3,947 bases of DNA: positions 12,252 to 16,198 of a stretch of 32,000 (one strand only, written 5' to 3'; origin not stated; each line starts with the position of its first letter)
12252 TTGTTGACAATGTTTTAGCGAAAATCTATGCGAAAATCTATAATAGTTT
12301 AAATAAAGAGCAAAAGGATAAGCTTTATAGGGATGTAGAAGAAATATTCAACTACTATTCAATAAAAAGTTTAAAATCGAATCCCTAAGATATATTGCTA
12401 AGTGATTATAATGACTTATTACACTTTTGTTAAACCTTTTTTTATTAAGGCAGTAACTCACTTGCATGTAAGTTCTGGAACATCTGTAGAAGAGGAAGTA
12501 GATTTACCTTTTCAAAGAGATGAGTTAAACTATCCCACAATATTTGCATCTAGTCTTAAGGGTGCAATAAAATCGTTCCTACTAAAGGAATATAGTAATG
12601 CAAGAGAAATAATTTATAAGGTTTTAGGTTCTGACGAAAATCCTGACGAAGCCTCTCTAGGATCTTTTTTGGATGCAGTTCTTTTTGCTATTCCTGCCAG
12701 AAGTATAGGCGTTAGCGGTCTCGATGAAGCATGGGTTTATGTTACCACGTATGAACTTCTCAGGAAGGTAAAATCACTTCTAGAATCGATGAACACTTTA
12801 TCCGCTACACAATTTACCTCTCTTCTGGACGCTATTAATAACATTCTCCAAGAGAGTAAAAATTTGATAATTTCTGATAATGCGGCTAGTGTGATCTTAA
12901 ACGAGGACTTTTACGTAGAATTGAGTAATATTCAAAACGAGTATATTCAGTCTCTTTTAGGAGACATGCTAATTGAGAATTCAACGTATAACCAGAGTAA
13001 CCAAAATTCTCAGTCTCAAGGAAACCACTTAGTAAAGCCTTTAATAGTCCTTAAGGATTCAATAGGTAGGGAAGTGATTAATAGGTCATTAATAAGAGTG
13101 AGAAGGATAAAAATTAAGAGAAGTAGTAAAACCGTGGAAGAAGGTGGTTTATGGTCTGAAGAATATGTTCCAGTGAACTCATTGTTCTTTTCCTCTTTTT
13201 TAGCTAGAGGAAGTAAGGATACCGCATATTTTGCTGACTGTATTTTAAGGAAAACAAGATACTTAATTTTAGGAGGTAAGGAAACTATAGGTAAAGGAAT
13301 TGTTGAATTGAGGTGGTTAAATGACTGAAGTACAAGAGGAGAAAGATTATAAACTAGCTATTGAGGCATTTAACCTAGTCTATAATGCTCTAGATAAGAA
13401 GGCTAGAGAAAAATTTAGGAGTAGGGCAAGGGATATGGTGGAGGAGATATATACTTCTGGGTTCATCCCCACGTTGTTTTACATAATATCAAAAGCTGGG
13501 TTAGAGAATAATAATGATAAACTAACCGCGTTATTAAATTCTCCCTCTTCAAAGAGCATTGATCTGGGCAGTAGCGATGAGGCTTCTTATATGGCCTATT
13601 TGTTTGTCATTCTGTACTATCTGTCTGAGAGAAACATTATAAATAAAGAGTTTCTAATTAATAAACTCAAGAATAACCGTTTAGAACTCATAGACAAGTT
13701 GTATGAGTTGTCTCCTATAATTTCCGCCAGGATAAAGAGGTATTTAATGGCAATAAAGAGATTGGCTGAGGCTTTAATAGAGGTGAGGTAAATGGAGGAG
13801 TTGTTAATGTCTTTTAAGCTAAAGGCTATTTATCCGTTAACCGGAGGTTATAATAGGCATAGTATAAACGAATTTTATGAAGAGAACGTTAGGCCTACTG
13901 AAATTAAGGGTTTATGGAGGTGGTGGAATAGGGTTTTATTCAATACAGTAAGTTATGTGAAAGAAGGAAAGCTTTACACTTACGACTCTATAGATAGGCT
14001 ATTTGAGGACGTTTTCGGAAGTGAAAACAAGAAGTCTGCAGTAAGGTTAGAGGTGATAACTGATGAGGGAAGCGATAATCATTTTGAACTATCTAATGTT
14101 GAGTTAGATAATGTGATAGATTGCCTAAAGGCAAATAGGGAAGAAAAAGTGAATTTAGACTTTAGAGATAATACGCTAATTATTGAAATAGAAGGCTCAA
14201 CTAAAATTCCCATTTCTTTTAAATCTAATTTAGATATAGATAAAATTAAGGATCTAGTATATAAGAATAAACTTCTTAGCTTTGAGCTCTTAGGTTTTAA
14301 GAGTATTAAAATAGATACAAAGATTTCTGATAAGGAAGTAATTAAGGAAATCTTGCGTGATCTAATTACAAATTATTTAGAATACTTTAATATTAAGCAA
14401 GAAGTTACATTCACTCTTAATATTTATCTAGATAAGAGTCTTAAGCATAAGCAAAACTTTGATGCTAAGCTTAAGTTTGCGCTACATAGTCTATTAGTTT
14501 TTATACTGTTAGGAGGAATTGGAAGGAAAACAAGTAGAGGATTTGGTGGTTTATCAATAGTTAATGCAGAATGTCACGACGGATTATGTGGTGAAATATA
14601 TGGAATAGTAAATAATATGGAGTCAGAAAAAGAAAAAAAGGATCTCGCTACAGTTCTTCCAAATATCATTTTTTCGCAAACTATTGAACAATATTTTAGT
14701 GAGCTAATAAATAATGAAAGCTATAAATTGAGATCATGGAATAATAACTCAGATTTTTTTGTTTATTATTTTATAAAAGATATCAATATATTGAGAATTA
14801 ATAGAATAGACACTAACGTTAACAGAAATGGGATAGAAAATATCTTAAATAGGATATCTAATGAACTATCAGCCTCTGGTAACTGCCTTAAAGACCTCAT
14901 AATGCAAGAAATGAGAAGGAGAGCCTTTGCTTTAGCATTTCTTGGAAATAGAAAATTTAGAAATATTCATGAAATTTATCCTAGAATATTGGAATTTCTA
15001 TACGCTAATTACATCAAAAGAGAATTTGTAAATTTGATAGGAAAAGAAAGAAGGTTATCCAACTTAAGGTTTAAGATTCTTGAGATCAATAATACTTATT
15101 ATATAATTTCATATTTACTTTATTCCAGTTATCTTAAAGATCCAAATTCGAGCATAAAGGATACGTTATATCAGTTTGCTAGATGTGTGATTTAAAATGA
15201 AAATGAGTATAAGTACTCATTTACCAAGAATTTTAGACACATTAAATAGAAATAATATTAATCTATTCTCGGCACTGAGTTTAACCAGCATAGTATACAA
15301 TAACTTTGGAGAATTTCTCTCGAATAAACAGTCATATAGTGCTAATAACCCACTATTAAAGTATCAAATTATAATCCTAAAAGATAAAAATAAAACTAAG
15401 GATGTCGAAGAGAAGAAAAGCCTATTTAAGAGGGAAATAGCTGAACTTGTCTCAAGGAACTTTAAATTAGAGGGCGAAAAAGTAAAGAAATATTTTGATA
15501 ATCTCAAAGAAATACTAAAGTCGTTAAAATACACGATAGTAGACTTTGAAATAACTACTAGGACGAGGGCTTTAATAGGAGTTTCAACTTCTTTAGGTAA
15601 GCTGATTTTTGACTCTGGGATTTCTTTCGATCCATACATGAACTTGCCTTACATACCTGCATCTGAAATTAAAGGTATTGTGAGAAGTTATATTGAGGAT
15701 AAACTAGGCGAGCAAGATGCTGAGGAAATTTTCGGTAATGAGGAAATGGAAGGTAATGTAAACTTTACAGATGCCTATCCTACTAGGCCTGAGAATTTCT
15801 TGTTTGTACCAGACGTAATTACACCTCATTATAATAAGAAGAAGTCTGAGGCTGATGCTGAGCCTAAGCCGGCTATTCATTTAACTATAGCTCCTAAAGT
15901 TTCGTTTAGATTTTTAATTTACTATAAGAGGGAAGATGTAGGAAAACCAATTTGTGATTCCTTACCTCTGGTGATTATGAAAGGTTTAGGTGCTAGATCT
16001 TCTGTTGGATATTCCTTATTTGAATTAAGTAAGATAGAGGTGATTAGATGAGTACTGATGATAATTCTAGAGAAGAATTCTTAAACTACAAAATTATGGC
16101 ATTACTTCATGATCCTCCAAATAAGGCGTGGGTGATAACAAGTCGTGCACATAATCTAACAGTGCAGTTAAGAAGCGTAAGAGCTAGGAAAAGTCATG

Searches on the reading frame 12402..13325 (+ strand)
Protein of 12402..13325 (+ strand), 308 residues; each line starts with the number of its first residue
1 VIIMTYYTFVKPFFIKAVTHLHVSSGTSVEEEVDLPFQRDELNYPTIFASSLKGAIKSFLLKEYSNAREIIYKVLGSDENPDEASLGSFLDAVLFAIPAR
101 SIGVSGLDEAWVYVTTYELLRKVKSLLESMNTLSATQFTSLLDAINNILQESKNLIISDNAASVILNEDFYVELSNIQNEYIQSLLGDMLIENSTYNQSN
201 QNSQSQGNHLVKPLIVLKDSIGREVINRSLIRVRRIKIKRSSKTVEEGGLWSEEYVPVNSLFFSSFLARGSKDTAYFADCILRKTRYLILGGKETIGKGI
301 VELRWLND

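Call 17: search_protein_families(library=pfam, proteins=[window:12402-13325:+], max_evalue=0.001)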
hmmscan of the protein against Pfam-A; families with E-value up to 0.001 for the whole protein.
window:12402-13325:+ (308 aa): 1 family
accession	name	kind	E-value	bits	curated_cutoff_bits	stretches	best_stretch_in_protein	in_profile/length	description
PF03787.20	RAMPs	-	1.9e-24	87.6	22.1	1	15-302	2-189/189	RAMP superfamily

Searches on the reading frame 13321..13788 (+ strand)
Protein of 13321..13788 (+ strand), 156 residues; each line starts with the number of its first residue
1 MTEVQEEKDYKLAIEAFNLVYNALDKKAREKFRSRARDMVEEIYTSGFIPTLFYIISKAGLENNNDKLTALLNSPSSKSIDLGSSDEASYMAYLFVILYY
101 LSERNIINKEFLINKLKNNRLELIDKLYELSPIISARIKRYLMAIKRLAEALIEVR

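Call 17: search_protein_families(library=pfam, proteins=[window:13321-13788:+], max_evalue=0.001)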
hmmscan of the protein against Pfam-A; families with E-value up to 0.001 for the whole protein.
window:13321-13788:+ (156 aa): 1 family
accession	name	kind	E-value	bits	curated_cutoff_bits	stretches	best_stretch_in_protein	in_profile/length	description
PF09701.15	Cas_Cmr5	-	0.00025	21.6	21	1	13-104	6-75/119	CRISPR-associated protein (Cas_Cmr5)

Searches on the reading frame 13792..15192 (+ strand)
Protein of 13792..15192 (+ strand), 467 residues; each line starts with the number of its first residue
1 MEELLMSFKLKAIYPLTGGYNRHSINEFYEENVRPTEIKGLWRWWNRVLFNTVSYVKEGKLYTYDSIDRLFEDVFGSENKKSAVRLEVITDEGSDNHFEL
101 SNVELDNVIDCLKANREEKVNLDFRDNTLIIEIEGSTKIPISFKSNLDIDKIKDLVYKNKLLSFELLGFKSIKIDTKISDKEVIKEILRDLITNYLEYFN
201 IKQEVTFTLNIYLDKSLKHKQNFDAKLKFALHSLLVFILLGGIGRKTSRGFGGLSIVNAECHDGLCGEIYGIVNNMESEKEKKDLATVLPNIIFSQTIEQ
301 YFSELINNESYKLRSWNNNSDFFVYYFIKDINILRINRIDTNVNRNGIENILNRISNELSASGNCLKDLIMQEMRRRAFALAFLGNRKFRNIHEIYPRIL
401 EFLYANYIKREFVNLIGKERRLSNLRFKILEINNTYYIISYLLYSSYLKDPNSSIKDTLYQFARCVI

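Call 17: search_protein_families(library=pfam, proteins=[window:13792-15192:+], max_evalue=0.001)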
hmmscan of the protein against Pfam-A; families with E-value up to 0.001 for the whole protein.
window:13792-15192:+ (467 aa): 1 family
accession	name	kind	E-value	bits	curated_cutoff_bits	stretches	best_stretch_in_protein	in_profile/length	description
PF03787.20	RAMPs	-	1.9e-15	58.3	22.1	1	9-253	1-187/189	RAMP superfamily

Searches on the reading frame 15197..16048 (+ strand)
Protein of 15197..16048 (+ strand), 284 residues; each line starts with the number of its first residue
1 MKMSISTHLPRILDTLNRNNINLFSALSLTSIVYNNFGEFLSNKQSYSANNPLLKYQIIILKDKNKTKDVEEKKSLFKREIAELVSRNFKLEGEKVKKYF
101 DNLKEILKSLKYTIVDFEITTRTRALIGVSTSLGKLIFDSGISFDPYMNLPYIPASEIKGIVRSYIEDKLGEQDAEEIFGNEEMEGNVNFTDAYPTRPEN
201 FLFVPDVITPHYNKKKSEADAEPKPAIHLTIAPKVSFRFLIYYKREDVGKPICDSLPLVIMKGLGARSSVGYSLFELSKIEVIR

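Call 17: search_protein_families(library=pfam, proteins=[window:15197-16048:+], max_evalue=0.001)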
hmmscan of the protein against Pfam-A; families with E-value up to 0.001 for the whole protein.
window:15197-16048:+ (284 aa): 1 family
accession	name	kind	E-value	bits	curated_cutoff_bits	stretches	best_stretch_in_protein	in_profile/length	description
PF03787.20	RAMPs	-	3.2e-13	51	22.1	1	141-276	21-189/189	RAMP superfamily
